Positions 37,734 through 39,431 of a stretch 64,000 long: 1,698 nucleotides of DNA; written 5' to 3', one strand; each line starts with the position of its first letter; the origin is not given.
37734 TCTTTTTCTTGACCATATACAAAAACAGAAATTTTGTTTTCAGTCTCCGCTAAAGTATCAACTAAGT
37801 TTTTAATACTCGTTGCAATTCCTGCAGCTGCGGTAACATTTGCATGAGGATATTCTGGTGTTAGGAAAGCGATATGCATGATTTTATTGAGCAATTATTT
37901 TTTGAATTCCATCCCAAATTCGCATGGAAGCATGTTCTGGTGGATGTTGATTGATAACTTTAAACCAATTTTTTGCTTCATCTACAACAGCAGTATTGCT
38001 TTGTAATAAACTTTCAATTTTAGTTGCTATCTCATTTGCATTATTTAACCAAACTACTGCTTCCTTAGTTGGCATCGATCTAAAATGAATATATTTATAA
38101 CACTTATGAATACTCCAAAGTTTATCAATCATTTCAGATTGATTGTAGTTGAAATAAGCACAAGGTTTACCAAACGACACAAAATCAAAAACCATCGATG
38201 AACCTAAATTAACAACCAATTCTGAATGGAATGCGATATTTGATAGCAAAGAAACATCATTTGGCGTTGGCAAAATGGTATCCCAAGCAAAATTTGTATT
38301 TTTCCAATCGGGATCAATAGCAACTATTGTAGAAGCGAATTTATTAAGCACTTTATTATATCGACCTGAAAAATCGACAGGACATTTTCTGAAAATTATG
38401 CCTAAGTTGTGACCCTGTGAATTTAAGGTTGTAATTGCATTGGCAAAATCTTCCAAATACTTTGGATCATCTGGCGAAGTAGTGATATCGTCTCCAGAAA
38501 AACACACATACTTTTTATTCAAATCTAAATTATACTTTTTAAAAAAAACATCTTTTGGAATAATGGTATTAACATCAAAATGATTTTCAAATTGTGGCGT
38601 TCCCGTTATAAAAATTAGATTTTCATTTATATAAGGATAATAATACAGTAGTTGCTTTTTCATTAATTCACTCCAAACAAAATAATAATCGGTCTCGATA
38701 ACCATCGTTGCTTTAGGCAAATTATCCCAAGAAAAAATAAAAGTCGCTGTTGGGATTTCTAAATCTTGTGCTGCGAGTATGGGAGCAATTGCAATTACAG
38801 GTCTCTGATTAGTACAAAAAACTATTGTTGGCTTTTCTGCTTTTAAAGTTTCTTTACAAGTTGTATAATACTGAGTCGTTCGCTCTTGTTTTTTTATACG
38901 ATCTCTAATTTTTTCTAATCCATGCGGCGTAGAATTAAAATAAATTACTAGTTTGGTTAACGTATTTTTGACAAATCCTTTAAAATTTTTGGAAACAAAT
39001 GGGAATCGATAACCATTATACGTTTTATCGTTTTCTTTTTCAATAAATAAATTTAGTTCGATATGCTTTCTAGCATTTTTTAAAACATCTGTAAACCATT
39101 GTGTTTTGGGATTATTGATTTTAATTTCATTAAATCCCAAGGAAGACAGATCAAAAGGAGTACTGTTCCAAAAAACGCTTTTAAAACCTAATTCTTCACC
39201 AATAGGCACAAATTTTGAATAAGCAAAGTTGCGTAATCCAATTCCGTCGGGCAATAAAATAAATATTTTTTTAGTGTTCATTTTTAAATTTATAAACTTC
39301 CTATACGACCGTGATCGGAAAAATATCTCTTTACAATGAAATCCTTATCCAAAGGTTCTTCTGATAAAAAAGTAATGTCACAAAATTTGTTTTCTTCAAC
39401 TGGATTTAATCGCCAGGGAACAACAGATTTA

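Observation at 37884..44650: Complete sialic-acid pathway with no recognisable sialyltransferase: orphan gene 37884-39281 as a candidate new transferase family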

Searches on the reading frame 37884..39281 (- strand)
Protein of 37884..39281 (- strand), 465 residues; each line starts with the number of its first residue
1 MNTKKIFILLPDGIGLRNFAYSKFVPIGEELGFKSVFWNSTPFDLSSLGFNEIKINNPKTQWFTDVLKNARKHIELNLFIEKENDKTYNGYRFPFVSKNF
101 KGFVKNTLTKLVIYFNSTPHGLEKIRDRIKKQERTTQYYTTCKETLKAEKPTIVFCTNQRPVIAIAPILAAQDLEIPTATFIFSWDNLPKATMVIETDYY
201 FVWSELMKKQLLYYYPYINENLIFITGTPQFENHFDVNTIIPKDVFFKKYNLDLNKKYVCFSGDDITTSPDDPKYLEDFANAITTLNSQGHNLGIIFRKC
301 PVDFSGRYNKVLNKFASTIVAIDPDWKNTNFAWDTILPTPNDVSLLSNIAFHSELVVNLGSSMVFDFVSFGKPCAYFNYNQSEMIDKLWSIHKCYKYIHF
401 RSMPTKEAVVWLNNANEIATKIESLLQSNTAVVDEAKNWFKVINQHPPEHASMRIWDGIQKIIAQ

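Call 4: search_protein_families(library=pfam, proteins=[window:37884-39281:-], max_evalue=0.01)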
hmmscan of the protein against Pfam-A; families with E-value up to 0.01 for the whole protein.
window:37884-39281:- (465 aa): 0 families

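Call 5: search_protein_families(library=ncbifam, proteins=[window:37884-39281:-], max_evalue=0.01)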
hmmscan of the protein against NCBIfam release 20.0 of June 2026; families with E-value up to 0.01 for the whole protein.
window:37884-39281:- (465 aa): 2 families
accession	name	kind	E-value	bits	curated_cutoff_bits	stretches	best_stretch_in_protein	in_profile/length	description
NF046086.1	BFO_1060_trans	domain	1.6e-08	34.1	200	1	197-279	105-184/365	BFO_1060 family glycosyltransferase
NF010135.0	PRK13609.1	equivalog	1.9e-08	33.7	500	1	140-259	94-205/388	diglucosyl diacylglycerol synthase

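Call 9: search_solved_structures(query=window:37884-39281:-, max_evalue=10, show_alignments=3)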
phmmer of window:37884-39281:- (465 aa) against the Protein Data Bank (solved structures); distinct sequences matched with E-value up to 10: 2.
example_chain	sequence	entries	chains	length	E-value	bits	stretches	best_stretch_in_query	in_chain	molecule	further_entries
5gyd_A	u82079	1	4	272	0.59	12.4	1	329-367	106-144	Mitochondrial distribution and morphology protein 12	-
5vkz_A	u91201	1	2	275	0.6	12.3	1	329-367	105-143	Mitochondrial distribution and morphology protein 12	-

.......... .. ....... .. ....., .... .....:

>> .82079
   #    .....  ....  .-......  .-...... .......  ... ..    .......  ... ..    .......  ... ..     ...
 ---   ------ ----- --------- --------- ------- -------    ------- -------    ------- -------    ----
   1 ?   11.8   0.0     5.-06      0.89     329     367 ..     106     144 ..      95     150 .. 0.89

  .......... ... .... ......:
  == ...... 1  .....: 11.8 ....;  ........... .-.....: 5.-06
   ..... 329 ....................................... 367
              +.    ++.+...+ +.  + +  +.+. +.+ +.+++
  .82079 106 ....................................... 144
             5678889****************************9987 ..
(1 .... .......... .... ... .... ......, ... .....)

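Call 10: find_homologous_proteins(query=window:37884-39281:-, max_evalue=0.001)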
Query window:37884-39281:- (465 aa): 3947 proteins with E <= 0.001 among 8000 candidates; the best 120 are listed.
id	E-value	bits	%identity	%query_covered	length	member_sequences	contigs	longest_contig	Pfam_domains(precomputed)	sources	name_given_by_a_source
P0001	0.0e+0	1078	100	100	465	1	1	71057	-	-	-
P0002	5.8e-246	835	75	100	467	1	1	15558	-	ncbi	-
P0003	5.5e-198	677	62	100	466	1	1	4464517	-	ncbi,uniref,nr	ncbi:UDP-glycosyltransferase [Flavobacterium sp. M31R6]|uniref:UDP-glycosyltransferase n=1 Tax=Flavo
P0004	2.4e-195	668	63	100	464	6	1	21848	-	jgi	jgi:hypothetical protein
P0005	6.5e-195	667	61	100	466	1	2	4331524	-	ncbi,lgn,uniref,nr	ncbi:hypothetical protein C8C85_2495 [Flavobacterium sp. 103]|uniref:UDP-glycosyltransferase n=1 Tax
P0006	1.7e-194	665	61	100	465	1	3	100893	PF06925.18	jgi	jgi:hypothetical protein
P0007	1.7e-193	662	62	100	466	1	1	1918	-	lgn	-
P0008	1.8e-193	662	62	100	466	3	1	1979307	-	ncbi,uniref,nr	ncbi:UDP-glycosyltransferase [Flavobacterium sp. LM5]|uniref:UDP-glycosyltransferase n=1 Tax=Flavoba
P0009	2.8e-193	661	61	100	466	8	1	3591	-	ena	-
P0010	4.1e-193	661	62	100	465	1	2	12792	-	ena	-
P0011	4.6e-193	661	61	100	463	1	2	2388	-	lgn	-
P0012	4.8e-193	661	61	100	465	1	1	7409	-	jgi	jgi:hypothetical protein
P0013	5.8e-193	660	63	99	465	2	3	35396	-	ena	-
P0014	1.4e-192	659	62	99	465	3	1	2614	-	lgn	-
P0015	2.1e-192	659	61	100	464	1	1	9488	-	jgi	jgi:hypothetical protein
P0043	2.3e-188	645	61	100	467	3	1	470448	-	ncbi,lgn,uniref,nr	ncbi:UDP-N-acetylglucosamine:LPS N-acetylglucosamine transferase [Flavobacterium johnsoniae]|uniref:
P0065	4.3e-187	641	58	100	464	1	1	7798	PF04464.21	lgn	-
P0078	4.4e-186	638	60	100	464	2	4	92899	PF04464.21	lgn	-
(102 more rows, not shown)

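Call 11: find_encoding_contigs(protein=P0043, flank=10000, max_places=3)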
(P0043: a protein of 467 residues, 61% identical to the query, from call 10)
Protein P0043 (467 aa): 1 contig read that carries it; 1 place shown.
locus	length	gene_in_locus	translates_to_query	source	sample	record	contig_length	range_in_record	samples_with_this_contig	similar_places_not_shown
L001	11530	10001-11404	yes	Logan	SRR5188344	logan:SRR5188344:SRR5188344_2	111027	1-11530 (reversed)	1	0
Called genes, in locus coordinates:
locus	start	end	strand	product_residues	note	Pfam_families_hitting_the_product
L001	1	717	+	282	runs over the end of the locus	PF13641:Glyco_tranf_2_3, PF00535:Glycos_transf_2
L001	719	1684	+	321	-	PF00535:Glycos_transf_2, PF10111:Glyco_tranf_2_2 (weak), PF13506:Glyco_transf_21 (weak), PF13641:Glyco_tranf_2_3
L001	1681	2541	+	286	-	PF13712:Glyco_tranf_2_5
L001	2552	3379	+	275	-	PF00535:Glycos_transf_2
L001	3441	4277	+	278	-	PF00535:Glycos_transf_2, PF10111:Glyco_tranf_2_2 (weak)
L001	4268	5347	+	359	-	PF00535:Glycos_transf_2, PF02709:Glyco_transf_7C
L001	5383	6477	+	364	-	PF00534:Glycos_transf_1, PF13692:Glyco_trans_1_4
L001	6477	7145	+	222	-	PF02348:CTP_transf_3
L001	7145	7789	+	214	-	-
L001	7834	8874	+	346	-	PF03102:NeuB, PF08666:SAF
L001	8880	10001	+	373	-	PF02350:Epimerase_2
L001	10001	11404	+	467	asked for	-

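Call 12: find_encoding_contigs(protein=P0003, flank=10000, max_places=2)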
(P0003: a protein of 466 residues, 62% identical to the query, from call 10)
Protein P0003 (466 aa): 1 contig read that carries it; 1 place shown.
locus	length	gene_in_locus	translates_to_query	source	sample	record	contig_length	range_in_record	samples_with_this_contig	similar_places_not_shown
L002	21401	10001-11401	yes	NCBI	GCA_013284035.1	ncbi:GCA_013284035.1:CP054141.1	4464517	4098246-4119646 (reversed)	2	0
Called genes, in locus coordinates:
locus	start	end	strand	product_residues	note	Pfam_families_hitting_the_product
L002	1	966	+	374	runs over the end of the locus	PF14307:Glyco_tran_WbsX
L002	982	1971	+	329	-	PF00535:Glycos_transf_2, PF10111:Glyco_tranf_2_2, PF13641:Glyco_tranf_2_3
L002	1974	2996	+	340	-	PF00535:Glycos_transf_2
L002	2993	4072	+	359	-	PF00535:Glycos_transf_2, PF10111:Glyco_tranf_2_2 (weak), PF13641:Glyco_tranf_2_3 (weak), PF02709:Glyco_transf_7C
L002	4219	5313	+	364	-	PF00534:Glycos_transf_1, PF13692:Glyco_trans_1_4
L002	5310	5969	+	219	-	PF02348:CTP_transf_3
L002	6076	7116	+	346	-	PF03102:NeuB, PF08666:SAF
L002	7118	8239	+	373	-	PF02350:Epimerase_2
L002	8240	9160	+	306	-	PF01522:Polysacc_deac_1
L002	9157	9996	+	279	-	PF00583:Acetyltransf_1 (weak)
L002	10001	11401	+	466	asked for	-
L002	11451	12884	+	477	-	PF03062:MBOAT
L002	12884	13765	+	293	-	-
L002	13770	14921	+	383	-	PF13439:Glyco_transf_4, PF13579:Glyco_trans_4_4, PF00534:Glycos_transf_1, PF13692:Glyco_trans_1_4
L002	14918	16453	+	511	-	PF13641:Glyco_tranf_2_3 (faint), PF00535:Glycos_transf_2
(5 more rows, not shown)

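Call 20: search_protein_representatives(protein=window:37884-39281:-)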
Query: 465 residues. Proteins with E-value up to 0.001 (for the whole library): 1841; up to 1e-10: 636; up to 1e-30: 142. The best 150 are listed.
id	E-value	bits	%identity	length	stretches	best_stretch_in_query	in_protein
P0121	2.5e-176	603.8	59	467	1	1-463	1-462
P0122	1.3e-139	482.8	49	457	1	4-459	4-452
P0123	2.2e-127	442.4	48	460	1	4-462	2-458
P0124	6.0e-124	431.1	45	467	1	1-463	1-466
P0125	2.3e-122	425.9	43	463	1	5-462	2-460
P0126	2.7e-122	425.6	47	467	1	4-463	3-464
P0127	1.6e-121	423.1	45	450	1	11-460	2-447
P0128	9.9e-121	420.5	44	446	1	21-461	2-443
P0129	1.3e-118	413.5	43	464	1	5-463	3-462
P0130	8.4e-115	400.9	45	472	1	3-463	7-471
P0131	2.3e-112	392.9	43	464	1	5-463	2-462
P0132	4.1e-112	392.1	40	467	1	5-464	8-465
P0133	2.4e-111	389.5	43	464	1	2-462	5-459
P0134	5.9e-105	368.5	50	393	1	115-461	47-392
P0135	3.6e-99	349.4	50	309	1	18-326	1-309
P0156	8.3e-73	262.5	33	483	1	5-465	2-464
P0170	1.1e-64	235.6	32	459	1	4-441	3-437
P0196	2.2e-54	201.7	31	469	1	4-459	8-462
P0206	1.8e-49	185.5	28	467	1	51-462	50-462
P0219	1.1e-44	169.7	30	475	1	6-444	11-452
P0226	1.7e-41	159.3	30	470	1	2-459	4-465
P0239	7.6e-36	140.6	29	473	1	4-426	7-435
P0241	1.5e-35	139.6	32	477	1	146-437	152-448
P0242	2.0e-35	139.2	34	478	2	144-401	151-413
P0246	1.2e-34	136.7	30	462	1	150-427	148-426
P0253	1.4e-33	133.2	29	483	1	1-409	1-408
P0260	6.8e-32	127.6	31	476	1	5-401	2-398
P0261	2.2e-31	125.9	29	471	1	144-426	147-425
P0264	3.2e-30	122.1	28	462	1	4-454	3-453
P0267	6.7e-30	121.0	31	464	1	122-429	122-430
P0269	2.0e-28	116.2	28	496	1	109-410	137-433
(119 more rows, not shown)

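Call 22: search_protein_families(library=ncbifam, alignment_id=A1, max_evalue=0.001)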
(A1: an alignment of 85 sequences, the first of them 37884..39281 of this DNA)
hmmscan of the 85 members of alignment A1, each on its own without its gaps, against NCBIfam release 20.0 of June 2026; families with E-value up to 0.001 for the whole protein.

A. member 1, window:37884-39281:- (465 aa): 2 families
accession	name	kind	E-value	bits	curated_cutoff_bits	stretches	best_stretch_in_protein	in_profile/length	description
NF046086.1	BFO_1060_trans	domain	1.6e-08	34.1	200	1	197-279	105-184/365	BFO_1060 family glycosyltransferase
NF010135.0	PRK13609.1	equivalog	1.9e-08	33.7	500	1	140-259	94-205/388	diglucosyl diacylglycerol synthase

B. families by the number of members that match (of 85 scanned): 8 families
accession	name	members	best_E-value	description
NF046086.1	BFO_1060_trans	70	1.9e-20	BFO_1060 family glycosyltransferase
TIGR04396.2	surf_polysacc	25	2.8e-11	surface carbohydrate biosynthesis protein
NF010135.0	PRK13609.1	8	1.9e-08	diglucosyl diacylglycerol synthase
TIGR02149.1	glgA_Coryne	8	1.9e-06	glycogen synthase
NF008196.0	PRK10952.1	1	2.7e-06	glycine betaine/L-proline ABC transporter permease ProW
NF010134.0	PRK13608.1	1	4.8e-05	diglucosyl diacylglycerol synthase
TIGR03416.1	ABC_choXWV_perm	1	0.00018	choline ABC transporter permease subunit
NF041711.1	TagprimaseTarB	1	0.00077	teichoic acid glycerol-phosphate primase TarB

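Call 26: find_related_loci(query=A2, collection=genome_contigs, flank=10000)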
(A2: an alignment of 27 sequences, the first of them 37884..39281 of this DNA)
Query A2 (465 aa) in genome_contigs; peptide patterns used: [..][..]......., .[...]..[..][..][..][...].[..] (x = any residue, [..] = any of these).
600 stretches matched a pattern (row limit reached: there are more); 565 encode a relative of the query (tblastn E <= 1e-3); the best 80 are kept; 80 distinct loci.
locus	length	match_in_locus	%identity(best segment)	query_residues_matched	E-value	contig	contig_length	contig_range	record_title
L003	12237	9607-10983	62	5-463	0e+0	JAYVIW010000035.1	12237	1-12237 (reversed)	MAG: Bacteroidota bacterium isolate GL51_Up_metabinner_5_sub GL51_Up_metabinner_5_sub_34, whole genome shotgun sequence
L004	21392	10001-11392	59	1-464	0e+0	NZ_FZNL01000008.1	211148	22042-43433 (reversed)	Flavobacterium sp. ov086, whole genome shotgun sequence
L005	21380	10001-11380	60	5-464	0e+0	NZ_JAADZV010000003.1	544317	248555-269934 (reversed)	Flavobacterium limi strain THG-AG6.4 NODE_3_length_544417_cov_187.117140, whole genome shotgun sequence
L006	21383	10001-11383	59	5-465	0e+0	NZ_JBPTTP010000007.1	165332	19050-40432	Flavobacterium sp. TSSA_36 contig_7, whole genome shotgun sequence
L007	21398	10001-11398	58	1-465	0e+0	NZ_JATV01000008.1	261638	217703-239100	Flavobacterium succinicans LMG 10402 contig_08, whole genome shotgun sequence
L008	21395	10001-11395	59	1-465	0e+0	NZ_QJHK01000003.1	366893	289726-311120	Flavobacterium cheongpyeongense strain IMCC34759 NODE_3_length_366893_cov_104.059403, whole genome shotgun sequence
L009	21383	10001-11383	60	1-463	0e+0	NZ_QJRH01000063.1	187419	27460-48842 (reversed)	Flavobacterium tistrianum strain GB 56.1 contig8, whole genome shotgun sequence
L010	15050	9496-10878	59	5-465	0e+0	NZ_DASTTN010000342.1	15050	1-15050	MAG: Flavobacterium sp. isolate SMAG_U2307 k141_1570152, whole genome shotgun sequence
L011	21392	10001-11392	60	2-465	0e+0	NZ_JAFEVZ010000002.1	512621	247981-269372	Flavobacterium pectinovorum strain 9 NODE_2_length_512621_cov_39.100807, whole genome shotgun sequence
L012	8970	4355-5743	59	1-463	0e+0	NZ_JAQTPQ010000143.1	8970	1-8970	MAG: Flavobacterium sp. isolate STB_12 NODE_21133_length_8970_cov_2.626145_Sandtown_B, whole genome shotgun sequence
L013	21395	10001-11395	60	1-465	0e+0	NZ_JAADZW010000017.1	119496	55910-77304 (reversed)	Flavobacterium fluviatile strain TAPY14 NODE_17_length_119496_cov_190.187726, whole genome shotgun sequence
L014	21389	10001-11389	59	1-463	0e+0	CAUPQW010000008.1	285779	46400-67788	MAG: uncultured Flavobacterium sp. isolate m14-metabat.4 genome assembly, contig: m14-c17, whole genome shotgun sequence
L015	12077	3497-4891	58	1-465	0e+0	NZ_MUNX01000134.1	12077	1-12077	Flavobacterium sp. A45 NODE_84_length_12077_cov_11.1146_ID_167, whole genome shotgun sequence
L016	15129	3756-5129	59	1-458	0e+0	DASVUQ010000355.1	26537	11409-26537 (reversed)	MAG TPA_asm: Flavobacterium sp. isolate SMAG_U3321 k141_107670, whole genome shotgun sequence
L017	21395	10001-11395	57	1-465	0e+0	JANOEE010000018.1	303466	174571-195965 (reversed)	MAG: Bacteroidota bacterium isolate SOY_65_metabat_40 SOY_65_k141_3953474, whole genome shotgun sequence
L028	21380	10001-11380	58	5-464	0e+0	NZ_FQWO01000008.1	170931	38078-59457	Flavobacterium granuli strain DSM 19729, whole genome shotgun sequence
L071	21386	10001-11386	53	4-465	1e-171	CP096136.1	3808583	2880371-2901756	MAG: Flavobacterium sp. JAD_PAG50586_2 chromosome, complete genome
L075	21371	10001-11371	55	4-461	7e-171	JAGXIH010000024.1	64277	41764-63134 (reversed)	MAG: Salegentibacter sp. isolate LH_M81 k141_1101891, whole genome shotgun sequence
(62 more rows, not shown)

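Call 29: find_encoding_contigs(protein=P0264, flank=8000, max_places=2)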
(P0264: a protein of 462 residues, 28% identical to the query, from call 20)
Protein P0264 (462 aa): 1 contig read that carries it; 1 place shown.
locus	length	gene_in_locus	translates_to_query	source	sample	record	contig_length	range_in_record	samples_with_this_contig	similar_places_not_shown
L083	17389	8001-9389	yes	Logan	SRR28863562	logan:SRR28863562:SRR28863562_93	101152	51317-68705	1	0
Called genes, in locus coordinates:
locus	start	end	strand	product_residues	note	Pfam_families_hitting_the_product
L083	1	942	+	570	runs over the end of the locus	PF00571:CBS (weak), PF02826:2-Hacid_dh_C (faint), PF03721:UDPG_MGDP_dh_N, PF00984:UDPG_MGDP_dh, PF03720:UDPG_MGDP_dh_C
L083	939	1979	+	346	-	PF13528:Glyco_trans_1_3 (weak)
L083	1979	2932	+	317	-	PF03102:NeuB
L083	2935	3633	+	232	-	PF02348:CTP_transf_3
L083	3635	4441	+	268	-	PF13489:Methyltransf_23, PF08241:Methyltransf_11, PF08242:Methyltransf_12, PF13649:Methyltransf_25, PF13847:Methyltransf_31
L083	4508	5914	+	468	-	-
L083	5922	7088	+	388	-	PF02348:CTP_transf_3, PF00702:Hydrolase (faint)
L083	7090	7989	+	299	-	PF03102:NeuB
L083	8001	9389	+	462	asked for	PF04464:Glyphos_transf (weak)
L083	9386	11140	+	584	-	PF02348:CTP_transf_3, PF03102:NeuB, PF08666:SAF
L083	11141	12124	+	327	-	-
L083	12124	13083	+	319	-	PF01073:3Beta_HSD, PF01370:Epimerase, PF02719:Polysacc_synt_2, PF04321:RmlD_sub_bind, PF16363:GDP_Man_Dehyd, PF07993:NAD_binding_4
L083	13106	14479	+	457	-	PF04932:Wzy_C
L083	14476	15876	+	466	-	-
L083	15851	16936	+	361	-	PF13439:Glyco_transf_4, PF00534:Glycos_transf_1, PF13692:Glyco_trans_1_4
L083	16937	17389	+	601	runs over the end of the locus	PF13537:GATase_7, PF13522:GATase_6 (faint), PF00733:Asn_synthase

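Call 30: find_encoding_contigs(protein=P0206, flank=8000, max_places=2)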
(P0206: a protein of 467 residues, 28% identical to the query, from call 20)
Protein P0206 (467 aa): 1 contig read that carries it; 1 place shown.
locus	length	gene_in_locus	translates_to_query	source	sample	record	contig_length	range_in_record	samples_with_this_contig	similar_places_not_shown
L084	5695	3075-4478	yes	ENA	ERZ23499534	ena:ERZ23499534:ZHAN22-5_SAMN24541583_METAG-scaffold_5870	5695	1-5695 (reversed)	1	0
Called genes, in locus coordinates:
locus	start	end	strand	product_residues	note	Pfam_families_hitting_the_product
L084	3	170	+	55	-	?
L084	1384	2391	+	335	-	PF02350:Epimerase_2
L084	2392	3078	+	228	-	PF02348:CTP_transf_3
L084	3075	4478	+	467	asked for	-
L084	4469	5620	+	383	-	PF13439:Glyco_transf_4, PF13477:Glyco_trans_4_2 (faint), PF13579:Glyco_trans_4_4 (weak), PF00534:Glycos_transf_1, PF13692:Glyco_trans_1_4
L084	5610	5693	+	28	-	?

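Call 31: find_encoding_contigs(protein=P0239, flank=8000, max_places=2)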
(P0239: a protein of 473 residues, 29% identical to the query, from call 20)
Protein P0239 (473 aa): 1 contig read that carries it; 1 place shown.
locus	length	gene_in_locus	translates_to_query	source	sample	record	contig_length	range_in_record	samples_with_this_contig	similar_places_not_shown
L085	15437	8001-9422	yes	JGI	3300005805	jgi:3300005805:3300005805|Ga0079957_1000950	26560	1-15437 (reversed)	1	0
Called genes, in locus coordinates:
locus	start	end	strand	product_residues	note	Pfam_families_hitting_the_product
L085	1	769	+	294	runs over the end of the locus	PF01061:ABC2_membrane, PF12698:ABC2_membrane_3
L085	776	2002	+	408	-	PF00005:ABC_tran, PF13304:AAA_21 (faint), PF14524:Wzt_C (weak)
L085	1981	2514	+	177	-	PF00132:Hexapep, PF14602:Hexapep_2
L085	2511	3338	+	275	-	PF05050:Methyltransf_21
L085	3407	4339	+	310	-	PF00535:Glycos_transf_2, PF13641:Glyco_tranf_2_3 (weak)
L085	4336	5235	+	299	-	PF00535:Glycos_transf_2, PF10111:Glyco_tranf_2_2, PF13641:Glyco_tranf_2_3, PF13632:Glyco_trans_2_3 (weak)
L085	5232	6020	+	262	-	PF00535:Glycos_transf_2, PF10111:Glyco_tranf_2_2, PF13641:Glyco_tranf_2_3 (faint)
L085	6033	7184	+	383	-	PF00534:Glycos_transf_1, PF13692:Glyco_trans_1_4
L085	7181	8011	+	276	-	PF02485:Branch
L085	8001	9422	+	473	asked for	-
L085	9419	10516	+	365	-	PF13439:Glyco_transf_4 (weak), PF00534:Glycos_transf_1, PF13692:Glyco_trans_1_4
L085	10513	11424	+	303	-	PF00535:Glycos_transf_2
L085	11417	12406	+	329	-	PF00535:Glycos_transf_2, PF10111:Glyco_tranf_2_2, PF13641:Glyco_tranf_2_3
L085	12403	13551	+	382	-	PF13439:Glyco_transf_4, PF00534:Glycos_transf_1, PF13692:Glyco_trans_1_4, PF13524:Glyco_trans_1_2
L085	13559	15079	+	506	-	PF13632:Glyco_trans_2_3 (faint), PF00535:Glycos_transf_2, PF13641:Glyco_tranf_2_3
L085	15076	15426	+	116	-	PF00535:Glycos_transf_2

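Call 32: find_encoding_contigs(protein=P0226, flank=8000, max_places=2)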
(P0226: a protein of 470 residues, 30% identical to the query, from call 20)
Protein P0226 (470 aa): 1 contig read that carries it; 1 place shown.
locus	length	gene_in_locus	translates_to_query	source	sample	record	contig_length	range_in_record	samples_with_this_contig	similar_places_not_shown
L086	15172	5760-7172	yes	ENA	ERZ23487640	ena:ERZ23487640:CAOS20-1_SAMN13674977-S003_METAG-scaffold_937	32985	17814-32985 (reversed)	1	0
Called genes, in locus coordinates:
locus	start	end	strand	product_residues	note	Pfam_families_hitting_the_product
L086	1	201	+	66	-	?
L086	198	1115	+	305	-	PF00535:Glycos_transf_2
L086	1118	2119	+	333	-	PF03102:NeuB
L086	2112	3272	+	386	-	PF02350:Epimerase_2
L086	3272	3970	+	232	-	PF02348:CTP_transf_3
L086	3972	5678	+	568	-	PF13522:GATase_6, PF13537:GATase_7, PF12481:DUF3700 (faint), PF00733:Asn_synthase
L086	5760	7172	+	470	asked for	-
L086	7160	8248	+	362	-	PF13439:Glyco_transf_4 (weak), PF00534:Glycos_transf_1, PF13692:Glyco_trans_1_4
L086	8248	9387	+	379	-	PF13439:Glyco_transf_4, PF13579:Glyco_trans_4_4 (weak), PF00534:Glycos_transf_1, PF13692:Glyco_trans_1_4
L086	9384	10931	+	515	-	PF00535:Glycos_transf_2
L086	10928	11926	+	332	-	PF00535:Glycos_transf_2, PF02709:Glyco_transf_7C (weak)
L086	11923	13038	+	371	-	PF00534:Glycos_transf_1, PF13692:Glyco_trans_1_4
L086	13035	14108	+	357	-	PF13439:Glyco_transf_4, PF00534:Glycos_transf_1, PF13692:Glyco_trans_1_4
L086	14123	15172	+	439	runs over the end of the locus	PF04932:Wzy_C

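Call 33: find_encoding_contigs(protein=P0196, flank=8000, max_places=2)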
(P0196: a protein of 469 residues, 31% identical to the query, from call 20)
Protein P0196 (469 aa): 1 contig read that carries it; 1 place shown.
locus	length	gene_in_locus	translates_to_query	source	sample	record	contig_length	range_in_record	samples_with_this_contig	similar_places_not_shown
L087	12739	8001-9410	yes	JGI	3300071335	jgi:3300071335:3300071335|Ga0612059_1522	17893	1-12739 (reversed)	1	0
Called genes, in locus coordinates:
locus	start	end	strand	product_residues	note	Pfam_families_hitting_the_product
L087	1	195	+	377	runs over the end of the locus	PF13439:Glyco_transf_4, PF13579:Glyco_trans_4_4, PF00534:Glycos_transf_1, PF13692:Glyco_trans_1_4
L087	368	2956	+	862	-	PF00685:Sulfotransfer_1, PF13469:Sulfotransfer_3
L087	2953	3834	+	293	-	PF03102:NeuB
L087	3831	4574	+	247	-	PF02348:CTP_transf_3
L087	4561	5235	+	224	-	PF01408:GFO_IDH_MocA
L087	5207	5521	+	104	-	-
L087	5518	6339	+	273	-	PF00106:adh_short, PF13561:adh_short_C2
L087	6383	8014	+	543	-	-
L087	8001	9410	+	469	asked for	-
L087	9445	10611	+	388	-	PF13439:Glyco_transf_4, PF00534:Glycos_transf_1, PF13692:Glyco_trans_1_4, PF13524:Glyco_trans_1_2 (weak)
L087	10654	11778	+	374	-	PF00534:Glycos_transf_1, PF13692:Glyco_trans_1_4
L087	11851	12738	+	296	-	?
